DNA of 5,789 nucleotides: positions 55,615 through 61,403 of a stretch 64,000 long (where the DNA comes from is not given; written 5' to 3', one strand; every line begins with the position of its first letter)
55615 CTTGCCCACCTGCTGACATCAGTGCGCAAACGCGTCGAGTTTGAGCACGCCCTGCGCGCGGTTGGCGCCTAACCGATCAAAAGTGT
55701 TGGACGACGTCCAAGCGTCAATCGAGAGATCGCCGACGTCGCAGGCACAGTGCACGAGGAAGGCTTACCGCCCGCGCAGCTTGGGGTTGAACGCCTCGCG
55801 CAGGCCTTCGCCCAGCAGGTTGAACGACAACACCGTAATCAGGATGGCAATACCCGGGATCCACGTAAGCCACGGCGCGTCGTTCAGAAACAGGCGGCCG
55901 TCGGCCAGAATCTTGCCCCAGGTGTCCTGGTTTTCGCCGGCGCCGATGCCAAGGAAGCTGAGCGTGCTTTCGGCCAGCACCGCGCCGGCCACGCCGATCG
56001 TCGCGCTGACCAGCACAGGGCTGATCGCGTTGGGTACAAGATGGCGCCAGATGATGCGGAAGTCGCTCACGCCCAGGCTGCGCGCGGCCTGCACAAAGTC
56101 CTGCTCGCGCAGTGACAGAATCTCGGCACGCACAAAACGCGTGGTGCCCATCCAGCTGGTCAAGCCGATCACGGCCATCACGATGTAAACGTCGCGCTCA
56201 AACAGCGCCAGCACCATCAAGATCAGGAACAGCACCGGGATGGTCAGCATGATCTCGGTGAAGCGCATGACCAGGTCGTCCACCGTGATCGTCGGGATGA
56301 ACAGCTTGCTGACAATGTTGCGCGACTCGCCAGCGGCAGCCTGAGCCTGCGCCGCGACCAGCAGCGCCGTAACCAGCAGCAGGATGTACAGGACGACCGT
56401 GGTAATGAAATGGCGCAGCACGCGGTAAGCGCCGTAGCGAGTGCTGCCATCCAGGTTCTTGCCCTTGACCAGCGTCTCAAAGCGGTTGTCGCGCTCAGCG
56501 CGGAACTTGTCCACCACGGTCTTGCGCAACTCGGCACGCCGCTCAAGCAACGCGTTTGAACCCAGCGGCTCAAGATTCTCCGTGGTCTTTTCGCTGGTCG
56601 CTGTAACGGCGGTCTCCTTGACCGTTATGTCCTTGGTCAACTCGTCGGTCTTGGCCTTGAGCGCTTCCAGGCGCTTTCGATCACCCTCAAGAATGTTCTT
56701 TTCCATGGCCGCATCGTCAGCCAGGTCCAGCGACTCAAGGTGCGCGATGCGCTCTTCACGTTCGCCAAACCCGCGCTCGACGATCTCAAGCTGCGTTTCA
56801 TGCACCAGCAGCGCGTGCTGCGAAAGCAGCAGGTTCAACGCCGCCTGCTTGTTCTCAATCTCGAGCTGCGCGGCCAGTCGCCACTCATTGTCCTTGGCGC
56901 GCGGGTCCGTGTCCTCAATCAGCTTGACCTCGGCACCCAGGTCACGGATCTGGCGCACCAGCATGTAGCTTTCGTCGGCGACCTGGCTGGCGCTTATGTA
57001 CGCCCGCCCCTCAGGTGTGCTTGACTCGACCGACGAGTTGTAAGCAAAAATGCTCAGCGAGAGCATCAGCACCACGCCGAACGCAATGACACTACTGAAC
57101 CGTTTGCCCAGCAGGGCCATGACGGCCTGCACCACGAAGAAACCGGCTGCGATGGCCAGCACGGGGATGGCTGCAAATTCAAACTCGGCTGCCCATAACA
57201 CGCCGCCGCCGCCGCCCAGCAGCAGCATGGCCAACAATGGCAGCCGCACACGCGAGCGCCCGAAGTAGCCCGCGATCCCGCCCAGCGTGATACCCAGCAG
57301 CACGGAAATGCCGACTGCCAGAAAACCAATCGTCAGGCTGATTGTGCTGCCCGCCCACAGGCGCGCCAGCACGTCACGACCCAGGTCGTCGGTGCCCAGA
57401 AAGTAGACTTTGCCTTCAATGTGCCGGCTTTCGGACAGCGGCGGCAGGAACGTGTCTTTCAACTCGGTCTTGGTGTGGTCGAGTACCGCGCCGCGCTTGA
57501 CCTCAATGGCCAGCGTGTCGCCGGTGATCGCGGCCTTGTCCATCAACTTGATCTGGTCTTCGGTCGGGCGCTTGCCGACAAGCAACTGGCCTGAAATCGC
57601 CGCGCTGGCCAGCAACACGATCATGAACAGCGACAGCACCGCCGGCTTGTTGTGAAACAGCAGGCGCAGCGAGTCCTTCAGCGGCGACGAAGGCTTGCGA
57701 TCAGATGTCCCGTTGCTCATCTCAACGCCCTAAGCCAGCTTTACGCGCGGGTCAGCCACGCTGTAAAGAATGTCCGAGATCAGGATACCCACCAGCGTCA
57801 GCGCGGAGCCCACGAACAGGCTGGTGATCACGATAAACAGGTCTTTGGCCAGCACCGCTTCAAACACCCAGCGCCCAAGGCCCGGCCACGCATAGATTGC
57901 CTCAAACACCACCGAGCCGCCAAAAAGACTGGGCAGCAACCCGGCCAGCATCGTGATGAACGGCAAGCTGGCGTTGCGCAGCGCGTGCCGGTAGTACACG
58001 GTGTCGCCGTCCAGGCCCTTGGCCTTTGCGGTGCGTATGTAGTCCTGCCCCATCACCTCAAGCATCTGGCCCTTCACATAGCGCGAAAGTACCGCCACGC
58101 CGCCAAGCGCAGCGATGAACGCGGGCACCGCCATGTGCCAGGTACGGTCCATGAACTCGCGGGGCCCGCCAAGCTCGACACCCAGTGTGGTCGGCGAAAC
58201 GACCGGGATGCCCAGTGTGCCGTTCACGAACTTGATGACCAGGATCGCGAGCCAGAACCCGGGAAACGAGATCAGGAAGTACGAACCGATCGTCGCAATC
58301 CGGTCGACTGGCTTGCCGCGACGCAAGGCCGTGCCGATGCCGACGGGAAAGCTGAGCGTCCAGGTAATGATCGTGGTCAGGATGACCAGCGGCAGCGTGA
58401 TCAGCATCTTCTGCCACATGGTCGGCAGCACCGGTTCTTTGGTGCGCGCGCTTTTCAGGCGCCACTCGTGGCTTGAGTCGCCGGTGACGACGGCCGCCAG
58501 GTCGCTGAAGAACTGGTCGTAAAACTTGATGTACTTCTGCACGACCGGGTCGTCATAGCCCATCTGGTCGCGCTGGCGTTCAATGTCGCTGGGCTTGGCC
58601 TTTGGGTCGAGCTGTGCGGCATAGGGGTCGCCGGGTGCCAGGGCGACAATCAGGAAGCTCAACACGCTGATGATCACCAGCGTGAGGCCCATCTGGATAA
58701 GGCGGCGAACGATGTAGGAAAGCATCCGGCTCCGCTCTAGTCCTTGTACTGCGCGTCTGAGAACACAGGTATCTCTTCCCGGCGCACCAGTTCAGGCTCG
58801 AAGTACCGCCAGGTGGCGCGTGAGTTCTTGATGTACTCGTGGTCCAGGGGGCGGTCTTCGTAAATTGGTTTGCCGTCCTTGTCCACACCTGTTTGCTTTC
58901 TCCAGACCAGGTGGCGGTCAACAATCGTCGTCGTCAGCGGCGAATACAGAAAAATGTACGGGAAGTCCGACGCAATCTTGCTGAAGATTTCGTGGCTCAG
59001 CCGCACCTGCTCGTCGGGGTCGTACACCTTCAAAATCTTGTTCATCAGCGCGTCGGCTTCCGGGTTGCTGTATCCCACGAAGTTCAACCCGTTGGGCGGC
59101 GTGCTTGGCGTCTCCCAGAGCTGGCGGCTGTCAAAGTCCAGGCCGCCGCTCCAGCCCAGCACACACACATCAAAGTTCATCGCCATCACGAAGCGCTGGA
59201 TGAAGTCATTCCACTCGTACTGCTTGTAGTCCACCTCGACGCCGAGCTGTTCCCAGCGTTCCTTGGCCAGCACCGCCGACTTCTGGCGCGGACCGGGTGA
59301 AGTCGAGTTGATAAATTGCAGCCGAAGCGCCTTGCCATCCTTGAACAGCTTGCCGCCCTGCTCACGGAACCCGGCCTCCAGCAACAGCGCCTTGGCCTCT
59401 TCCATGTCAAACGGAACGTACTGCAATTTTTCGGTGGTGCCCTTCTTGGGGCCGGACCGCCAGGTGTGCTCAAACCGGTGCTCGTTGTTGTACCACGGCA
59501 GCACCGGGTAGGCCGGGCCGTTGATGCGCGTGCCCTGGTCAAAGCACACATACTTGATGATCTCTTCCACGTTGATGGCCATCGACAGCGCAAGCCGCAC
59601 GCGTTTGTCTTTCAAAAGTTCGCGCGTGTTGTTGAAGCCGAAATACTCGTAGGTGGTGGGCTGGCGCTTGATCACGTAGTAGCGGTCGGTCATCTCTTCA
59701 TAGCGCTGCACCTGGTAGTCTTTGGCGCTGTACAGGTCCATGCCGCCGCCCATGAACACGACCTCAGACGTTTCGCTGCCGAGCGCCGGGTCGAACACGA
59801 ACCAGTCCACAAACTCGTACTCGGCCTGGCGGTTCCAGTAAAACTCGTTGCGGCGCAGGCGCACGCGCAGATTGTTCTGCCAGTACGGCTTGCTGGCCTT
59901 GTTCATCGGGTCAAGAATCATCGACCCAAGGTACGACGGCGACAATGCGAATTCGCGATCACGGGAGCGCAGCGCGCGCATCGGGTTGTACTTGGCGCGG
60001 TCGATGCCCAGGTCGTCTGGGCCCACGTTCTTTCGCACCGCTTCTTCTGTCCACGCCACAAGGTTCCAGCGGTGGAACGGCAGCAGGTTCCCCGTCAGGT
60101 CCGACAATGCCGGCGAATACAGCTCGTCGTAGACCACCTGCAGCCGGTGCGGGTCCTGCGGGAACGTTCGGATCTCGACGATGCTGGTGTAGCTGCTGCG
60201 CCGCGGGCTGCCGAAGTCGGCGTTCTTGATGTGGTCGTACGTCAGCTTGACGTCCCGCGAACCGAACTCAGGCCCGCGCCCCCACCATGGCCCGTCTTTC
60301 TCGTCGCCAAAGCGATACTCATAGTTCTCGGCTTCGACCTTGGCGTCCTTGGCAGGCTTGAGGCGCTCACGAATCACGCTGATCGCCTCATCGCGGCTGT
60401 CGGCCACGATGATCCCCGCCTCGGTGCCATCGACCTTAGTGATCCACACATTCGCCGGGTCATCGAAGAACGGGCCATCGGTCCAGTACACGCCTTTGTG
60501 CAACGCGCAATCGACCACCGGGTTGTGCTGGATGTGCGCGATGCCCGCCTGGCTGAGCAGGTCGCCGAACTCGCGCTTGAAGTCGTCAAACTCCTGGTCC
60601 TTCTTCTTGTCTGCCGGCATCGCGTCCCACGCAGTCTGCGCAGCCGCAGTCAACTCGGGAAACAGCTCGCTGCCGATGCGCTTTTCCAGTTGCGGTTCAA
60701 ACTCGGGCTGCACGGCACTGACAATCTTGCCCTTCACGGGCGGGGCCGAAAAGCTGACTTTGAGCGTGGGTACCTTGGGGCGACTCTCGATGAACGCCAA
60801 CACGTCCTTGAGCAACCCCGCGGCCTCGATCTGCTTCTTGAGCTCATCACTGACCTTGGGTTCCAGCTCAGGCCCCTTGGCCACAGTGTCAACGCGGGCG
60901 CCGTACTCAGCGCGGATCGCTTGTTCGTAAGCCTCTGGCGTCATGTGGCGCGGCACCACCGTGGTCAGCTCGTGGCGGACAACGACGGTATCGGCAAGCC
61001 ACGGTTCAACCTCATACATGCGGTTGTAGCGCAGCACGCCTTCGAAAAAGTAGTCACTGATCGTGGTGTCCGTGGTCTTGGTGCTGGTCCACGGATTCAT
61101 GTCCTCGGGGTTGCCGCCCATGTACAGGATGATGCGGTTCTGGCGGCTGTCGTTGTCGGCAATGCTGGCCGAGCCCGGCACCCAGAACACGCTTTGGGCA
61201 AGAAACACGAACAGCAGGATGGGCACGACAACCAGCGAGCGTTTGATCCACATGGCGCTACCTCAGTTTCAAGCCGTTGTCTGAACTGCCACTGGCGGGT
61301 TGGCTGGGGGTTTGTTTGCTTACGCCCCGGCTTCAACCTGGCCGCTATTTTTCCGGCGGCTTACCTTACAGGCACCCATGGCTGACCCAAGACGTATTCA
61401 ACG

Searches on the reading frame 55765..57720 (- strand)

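Call 35: search_protein_families(library=pfam, proteins=[window:55765-57720:-], max_evalue=0.001)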
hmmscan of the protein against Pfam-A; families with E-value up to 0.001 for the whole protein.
window:55765-57720:- (651 aa): 2 families
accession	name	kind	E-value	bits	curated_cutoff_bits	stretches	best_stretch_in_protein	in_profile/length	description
PF00528.27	BPD_transp_1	-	7.7e-28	97.9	26.4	1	479-649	15-183/184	Binding-protein-dependent transport system inner membrane component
PF12911.12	OppC_N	-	1.4e-05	25.4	23.9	1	12-55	1-44/53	N-terminal TM domain of oligopeptide transport permease C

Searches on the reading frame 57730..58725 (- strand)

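Call 35: search_protein_families(library=pfam, proteins=[window:57730-58725:-], max_evalue=0.001)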
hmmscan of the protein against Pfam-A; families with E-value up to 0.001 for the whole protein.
window:57730-58725:- (331 aa): 2 families
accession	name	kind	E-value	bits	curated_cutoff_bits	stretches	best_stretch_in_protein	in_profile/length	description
PF00528.27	BPD_transp_1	-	1.9e-31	109.7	26.4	1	126-329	2-183/184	Binding-protein-dependent transport system inner membrane component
PF19300.4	BPD_transp_1_N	-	9.7e-13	48.8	23.8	1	1-113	1-113/114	Binding-prot-dependent transport system membrane comp, N-term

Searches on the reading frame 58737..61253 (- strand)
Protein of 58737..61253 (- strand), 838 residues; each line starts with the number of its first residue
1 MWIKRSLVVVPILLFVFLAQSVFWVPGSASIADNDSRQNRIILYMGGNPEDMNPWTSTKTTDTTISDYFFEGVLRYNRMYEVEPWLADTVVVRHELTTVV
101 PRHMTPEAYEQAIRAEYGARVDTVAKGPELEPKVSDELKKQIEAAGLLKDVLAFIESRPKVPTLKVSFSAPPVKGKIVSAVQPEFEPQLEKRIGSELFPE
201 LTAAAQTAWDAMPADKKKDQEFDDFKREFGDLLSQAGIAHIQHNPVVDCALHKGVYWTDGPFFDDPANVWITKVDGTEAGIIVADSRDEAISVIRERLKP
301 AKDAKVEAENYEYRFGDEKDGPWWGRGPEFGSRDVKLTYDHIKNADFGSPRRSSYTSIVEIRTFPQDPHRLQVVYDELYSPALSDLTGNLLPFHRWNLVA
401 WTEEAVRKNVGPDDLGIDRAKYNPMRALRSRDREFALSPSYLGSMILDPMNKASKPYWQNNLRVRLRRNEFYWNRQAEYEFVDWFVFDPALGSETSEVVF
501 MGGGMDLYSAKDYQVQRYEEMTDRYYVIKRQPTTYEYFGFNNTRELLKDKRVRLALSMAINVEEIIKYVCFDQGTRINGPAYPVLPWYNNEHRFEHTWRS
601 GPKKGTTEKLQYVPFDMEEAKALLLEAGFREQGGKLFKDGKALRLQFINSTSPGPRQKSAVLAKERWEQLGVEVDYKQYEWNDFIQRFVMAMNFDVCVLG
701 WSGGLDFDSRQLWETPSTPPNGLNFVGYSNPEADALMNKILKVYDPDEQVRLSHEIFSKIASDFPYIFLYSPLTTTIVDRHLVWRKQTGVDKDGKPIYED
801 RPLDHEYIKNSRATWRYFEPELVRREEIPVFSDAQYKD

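Call 35: search_protein_families(library=pfam, proteins=[window:58737-61253:-], max_evalue=0.001)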
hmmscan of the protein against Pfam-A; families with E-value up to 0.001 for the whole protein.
window:58737-61253:- (838 aa): 1 family
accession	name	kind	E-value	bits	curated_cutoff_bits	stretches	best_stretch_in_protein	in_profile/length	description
PF00496.27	SBP_bac_5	-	3.1e-39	135.6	32.4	1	324-714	29-359/368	Bacterial extracellular solute-binding proteins, family 5 Middle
